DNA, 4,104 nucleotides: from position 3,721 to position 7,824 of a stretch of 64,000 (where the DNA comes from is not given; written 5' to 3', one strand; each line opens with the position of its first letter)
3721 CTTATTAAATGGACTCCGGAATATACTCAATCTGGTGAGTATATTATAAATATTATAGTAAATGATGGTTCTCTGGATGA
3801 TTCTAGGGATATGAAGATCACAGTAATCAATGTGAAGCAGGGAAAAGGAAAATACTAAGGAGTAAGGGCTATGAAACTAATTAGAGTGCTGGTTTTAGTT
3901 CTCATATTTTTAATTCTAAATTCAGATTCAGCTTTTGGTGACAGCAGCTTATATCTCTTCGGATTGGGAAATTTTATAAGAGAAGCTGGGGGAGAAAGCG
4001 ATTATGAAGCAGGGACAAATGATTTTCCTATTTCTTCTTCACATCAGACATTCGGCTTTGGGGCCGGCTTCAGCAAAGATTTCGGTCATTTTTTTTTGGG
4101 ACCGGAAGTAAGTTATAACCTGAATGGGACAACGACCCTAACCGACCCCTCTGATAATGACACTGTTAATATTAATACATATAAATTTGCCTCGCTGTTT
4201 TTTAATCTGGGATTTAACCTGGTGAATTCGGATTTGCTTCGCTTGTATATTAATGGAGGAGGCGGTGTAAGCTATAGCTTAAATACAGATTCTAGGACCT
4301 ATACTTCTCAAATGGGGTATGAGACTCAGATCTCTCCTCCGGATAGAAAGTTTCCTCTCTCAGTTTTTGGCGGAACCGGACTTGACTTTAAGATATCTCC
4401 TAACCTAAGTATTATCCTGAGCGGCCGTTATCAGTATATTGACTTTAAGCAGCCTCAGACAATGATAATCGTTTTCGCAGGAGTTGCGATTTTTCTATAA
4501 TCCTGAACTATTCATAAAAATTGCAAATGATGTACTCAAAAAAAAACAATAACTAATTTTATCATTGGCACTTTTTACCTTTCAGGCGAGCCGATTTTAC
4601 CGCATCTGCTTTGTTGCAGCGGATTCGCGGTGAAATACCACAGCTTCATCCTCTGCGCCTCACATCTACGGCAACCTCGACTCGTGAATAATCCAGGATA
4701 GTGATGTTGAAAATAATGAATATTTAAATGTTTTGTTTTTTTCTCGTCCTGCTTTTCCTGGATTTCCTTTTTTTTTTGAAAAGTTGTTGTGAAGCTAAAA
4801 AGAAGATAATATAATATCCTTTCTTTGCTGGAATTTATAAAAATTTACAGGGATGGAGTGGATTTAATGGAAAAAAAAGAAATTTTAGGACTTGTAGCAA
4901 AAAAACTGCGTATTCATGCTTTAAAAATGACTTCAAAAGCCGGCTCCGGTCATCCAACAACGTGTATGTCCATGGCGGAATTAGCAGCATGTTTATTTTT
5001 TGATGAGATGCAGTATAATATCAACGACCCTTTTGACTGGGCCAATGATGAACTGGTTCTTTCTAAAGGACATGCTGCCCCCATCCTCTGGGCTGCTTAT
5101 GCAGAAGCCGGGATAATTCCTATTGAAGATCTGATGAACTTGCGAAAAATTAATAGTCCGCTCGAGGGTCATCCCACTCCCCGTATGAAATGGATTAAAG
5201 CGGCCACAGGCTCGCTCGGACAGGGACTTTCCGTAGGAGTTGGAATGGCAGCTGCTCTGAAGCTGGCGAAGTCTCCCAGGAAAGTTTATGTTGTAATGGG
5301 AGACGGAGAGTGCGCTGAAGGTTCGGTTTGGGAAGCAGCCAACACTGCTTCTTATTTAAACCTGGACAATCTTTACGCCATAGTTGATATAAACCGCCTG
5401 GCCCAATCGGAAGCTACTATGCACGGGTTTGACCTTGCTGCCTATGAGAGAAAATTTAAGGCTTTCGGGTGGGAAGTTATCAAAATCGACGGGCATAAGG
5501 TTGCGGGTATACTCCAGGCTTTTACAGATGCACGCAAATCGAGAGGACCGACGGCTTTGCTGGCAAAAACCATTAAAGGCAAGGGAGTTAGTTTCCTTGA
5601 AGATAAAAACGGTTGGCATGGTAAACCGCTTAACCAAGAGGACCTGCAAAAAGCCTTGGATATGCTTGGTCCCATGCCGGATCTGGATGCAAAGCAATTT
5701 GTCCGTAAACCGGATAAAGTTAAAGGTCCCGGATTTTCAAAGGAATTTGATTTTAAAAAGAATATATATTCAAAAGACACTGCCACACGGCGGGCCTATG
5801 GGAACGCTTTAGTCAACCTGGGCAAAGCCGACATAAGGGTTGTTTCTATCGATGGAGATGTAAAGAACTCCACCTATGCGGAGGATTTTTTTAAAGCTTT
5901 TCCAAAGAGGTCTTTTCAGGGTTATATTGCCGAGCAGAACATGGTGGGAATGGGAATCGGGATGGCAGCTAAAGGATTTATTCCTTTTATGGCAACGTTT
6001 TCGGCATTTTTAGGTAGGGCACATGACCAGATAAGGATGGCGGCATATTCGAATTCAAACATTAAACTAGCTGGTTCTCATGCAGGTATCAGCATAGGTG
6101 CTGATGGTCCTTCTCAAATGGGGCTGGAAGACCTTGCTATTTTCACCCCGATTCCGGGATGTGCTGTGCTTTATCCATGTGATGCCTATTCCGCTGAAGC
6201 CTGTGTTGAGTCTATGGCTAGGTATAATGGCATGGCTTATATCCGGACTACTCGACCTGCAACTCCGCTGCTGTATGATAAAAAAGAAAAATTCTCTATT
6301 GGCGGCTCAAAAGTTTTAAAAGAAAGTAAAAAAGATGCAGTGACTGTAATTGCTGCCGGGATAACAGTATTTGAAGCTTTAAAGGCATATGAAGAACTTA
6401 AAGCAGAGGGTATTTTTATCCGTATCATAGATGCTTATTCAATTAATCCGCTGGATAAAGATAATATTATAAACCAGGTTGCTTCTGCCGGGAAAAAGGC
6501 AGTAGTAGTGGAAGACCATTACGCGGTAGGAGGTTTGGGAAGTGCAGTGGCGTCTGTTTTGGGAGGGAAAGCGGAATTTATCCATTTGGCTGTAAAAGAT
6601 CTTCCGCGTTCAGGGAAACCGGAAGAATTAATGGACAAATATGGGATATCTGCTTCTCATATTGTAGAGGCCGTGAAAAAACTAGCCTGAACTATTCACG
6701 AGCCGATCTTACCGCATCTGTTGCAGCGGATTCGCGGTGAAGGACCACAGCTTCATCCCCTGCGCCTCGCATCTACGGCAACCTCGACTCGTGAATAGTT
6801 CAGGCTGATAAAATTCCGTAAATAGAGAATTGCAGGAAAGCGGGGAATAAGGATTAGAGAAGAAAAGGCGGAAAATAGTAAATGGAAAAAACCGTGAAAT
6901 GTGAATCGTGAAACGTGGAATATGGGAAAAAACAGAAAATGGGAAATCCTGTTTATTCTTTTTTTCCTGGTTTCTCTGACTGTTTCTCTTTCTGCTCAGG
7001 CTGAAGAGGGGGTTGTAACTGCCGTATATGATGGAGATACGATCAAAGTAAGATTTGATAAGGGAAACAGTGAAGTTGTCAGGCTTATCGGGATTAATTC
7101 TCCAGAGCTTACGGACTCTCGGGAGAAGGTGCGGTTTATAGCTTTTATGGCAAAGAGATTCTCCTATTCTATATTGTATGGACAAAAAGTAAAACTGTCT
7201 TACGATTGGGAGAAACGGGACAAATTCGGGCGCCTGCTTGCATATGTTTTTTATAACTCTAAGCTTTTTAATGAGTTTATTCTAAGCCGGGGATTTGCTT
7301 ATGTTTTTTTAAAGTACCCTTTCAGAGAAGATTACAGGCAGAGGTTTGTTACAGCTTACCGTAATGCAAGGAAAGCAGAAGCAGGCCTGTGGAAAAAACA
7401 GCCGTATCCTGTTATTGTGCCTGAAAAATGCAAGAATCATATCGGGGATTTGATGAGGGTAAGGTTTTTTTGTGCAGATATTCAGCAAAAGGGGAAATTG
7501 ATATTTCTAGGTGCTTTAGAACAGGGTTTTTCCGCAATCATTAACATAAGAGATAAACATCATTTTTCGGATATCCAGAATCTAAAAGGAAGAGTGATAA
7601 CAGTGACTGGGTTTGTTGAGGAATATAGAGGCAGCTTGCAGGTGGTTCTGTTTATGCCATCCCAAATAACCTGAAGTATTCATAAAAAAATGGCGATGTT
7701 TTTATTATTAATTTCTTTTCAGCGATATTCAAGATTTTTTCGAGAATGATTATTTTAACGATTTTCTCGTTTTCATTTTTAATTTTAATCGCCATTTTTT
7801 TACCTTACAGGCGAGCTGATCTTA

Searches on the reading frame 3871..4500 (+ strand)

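Call 29: search_protein_families(library=pfam, proteins=[window:3871-4500:+])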
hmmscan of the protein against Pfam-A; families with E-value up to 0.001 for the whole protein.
window:3871-4500:+ (209 aa): 1 family
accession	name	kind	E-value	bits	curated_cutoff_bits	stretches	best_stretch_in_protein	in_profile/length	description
PF13568.12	OMP_b-brl_2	-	9.1e-08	32.8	27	1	60-189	39-168/175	Outer membrane protein beta-barrel domain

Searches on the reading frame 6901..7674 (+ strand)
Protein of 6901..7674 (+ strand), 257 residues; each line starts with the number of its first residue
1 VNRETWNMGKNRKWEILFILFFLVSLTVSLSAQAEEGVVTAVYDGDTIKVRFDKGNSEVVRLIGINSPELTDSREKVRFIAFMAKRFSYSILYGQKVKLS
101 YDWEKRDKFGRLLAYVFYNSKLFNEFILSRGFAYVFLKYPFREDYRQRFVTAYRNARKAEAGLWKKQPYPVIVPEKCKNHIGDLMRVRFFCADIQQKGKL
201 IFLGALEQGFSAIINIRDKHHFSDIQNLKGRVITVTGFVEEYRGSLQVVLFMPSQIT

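Call 29: search_protein_families(library=pfam, proteins=[window:6901-7674:+])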
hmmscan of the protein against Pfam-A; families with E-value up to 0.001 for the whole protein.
window:6901-7674:+ (257 aa): 1 family
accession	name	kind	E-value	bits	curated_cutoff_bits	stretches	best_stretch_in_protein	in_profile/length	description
PF00565.23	SNase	-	7.8e-17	62.1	21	1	60-165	2-106/107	Staphylococcal nuclease homologue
